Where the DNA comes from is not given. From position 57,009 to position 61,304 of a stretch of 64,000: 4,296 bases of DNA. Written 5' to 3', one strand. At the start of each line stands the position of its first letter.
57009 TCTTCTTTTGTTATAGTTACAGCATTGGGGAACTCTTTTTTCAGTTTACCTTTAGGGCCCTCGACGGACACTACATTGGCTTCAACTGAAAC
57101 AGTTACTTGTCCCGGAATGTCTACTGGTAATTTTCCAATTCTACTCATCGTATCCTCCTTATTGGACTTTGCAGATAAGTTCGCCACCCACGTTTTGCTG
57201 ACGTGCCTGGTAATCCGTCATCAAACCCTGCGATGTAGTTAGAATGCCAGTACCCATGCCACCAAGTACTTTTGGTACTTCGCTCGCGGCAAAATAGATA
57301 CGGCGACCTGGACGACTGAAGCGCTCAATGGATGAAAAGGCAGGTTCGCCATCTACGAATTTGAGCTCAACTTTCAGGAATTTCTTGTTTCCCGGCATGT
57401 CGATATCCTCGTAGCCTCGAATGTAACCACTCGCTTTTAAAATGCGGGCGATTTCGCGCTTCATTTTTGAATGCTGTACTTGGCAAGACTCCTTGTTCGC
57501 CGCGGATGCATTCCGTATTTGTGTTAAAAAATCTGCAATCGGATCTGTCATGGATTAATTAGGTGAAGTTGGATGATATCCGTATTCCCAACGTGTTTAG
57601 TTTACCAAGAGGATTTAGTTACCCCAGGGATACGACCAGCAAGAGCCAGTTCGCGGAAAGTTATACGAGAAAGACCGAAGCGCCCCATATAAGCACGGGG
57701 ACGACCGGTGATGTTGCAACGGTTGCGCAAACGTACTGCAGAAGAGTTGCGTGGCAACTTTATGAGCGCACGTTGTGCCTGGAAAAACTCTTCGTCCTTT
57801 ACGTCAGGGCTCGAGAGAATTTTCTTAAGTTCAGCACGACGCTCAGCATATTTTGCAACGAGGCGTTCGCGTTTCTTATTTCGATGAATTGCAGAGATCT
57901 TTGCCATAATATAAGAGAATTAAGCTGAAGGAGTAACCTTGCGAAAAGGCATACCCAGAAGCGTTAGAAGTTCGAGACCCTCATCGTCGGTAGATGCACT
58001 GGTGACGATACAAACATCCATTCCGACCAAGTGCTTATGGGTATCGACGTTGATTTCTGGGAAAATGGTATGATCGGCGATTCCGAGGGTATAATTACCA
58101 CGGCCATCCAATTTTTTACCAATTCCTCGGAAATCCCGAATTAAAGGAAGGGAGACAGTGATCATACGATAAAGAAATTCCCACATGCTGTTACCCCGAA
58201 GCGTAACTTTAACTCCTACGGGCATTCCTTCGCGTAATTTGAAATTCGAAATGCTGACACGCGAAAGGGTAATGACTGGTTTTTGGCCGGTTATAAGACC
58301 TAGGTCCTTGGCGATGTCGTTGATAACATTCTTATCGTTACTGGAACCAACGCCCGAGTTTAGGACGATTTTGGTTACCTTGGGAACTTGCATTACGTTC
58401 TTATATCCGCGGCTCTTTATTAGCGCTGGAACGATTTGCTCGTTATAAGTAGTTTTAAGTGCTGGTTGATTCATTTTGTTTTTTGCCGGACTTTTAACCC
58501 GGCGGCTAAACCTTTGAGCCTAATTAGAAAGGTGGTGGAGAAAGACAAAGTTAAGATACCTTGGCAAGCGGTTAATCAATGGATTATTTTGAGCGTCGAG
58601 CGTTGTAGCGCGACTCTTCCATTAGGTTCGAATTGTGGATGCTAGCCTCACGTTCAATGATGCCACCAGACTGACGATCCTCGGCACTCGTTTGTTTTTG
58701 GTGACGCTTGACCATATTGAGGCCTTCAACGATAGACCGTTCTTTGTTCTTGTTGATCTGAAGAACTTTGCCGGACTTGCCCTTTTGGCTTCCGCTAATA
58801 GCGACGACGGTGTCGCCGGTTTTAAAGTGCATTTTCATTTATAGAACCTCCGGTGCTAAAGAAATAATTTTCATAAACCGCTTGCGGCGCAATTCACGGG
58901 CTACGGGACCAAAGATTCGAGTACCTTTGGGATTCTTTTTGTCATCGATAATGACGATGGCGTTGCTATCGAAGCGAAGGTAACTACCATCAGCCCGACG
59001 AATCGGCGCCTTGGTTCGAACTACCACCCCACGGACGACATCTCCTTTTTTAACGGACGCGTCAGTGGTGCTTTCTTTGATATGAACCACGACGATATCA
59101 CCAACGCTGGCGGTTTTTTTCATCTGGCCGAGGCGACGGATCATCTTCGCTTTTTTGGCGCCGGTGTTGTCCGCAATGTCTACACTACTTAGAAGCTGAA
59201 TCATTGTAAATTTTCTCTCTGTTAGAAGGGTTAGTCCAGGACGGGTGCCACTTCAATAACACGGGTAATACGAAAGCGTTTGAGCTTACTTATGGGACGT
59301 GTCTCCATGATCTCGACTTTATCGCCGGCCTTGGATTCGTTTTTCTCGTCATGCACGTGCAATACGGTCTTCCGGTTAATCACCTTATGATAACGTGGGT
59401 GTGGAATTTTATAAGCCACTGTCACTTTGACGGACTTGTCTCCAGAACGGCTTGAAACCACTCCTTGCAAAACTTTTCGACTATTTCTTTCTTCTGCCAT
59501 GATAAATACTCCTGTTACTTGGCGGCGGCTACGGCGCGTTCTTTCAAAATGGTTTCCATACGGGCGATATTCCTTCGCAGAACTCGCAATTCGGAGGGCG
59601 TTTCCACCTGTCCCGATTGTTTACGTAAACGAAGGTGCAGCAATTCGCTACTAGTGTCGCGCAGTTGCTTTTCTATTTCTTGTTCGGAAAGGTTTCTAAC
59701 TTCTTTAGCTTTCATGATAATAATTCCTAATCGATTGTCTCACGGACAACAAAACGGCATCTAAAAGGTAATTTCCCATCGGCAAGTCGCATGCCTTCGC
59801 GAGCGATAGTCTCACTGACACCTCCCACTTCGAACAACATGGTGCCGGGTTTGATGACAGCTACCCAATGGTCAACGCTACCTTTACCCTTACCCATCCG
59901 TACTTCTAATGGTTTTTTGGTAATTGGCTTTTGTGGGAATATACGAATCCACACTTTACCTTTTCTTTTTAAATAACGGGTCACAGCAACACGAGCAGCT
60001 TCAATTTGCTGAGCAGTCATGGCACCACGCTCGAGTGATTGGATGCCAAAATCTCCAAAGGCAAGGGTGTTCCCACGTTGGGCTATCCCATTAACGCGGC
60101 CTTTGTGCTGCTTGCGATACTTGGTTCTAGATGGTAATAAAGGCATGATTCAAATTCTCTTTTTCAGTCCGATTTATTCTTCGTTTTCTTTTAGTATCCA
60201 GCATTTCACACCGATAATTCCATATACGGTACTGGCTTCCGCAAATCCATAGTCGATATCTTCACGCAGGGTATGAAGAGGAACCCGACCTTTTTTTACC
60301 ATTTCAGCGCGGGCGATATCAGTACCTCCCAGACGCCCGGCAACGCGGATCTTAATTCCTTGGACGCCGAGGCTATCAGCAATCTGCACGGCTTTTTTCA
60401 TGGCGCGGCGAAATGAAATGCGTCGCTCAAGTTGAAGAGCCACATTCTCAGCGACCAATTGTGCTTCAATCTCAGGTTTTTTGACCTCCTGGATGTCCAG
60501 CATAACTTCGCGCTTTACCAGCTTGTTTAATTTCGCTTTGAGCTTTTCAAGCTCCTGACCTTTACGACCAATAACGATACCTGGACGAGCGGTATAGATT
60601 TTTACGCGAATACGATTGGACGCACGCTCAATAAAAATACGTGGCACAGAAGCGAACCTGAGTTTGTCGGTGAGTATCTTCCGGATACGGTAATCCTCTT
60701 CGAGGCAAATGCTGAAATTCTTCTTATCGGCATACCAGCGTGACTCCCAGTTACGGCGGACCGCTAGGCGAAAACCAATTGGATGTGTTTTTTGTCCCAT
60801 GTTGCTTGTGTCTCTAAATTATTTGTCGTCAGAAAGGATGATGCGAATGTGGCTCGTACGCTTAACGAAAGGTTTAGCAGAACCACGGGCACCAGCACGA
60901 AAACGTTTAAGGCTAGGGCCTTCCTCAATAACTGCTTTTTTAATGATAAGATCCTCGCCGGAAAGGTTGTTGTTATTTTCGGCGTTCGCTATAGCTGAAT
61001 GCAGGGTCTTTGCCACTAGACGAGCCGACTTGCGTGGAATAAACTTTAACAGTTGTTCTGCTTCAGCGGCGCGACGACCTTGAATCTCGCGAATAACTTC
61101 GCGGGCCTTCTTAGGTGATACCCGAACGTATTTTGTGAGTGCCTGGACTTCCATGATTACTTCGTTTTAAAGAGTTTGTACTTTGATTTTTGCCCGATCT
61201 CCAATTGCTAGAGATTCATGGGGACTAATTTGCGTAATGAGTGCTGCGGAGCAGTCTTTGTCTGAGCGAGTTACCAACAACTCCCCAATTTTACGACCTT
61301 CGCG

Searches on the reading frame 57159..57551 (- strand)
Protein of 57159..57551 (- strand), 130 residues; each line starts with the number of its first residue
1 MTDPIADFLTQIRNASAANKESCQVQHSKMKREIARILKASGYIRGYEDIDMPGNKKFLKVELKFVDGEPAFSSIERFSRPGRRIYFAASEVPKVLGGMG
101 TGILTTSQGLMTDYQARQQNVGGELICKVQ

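Call 70: search_protein_families(library=pfam, proteins=[window:57159-57551:-], max_evalue=0.001)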
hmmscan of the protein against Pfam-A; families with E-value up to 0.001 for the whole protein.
window:57159-57551:- (130 aa): 1 family
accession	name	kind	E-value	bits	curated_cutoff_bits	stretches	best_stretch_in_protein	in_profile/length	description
PF00410.24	Ribosomal_S8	-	5e-44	149.8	24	1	3-129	1-125/126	Ribosomal protein S8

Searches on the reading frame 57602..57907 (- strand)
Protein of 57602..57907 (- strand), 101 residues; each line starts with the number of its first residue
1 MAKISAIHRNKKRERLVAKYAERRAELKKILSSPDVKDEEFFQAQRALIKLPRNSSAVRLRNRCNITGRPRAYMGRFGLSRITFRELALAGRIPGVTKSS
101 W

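Call 70: search_protein_families(library=pfam, proteins=[window:57602-57907:-], max_evalue=0.001)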
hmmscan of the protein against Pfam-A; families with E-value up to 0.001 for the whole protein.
window:57602-57907:- (101 aa): 1 family
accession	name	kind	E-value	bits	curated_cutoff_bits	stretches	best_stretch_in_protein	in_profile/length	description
PF00253.27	Ribosomal_S14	-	6e-26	90.4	27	1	49-100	3-54/54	Ribosomal protein S14p/S29e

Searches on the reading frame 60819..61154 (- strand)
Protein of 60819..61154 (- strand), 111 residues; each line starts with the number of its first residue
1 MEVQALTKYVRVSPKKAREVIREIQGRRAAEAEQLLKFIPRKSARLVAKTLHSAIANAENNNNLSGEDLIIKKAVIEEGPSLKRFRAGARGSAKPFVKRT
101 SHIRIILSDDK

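Call 3: search_protein_families(library=pfam, proteins=[window:60819-61154:-], max_evalue=1)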
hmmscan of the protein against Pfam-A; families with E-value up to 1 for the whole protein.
window:60819-61154:- (111 aa): 1 family
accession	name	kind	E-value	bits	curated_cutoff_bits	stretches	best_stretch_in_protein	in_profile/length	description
PF00237.24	Ribosomal_L22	-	7.3e-35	119.7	28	1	6-108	2-104/104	Ribosomal protein L22p/L17e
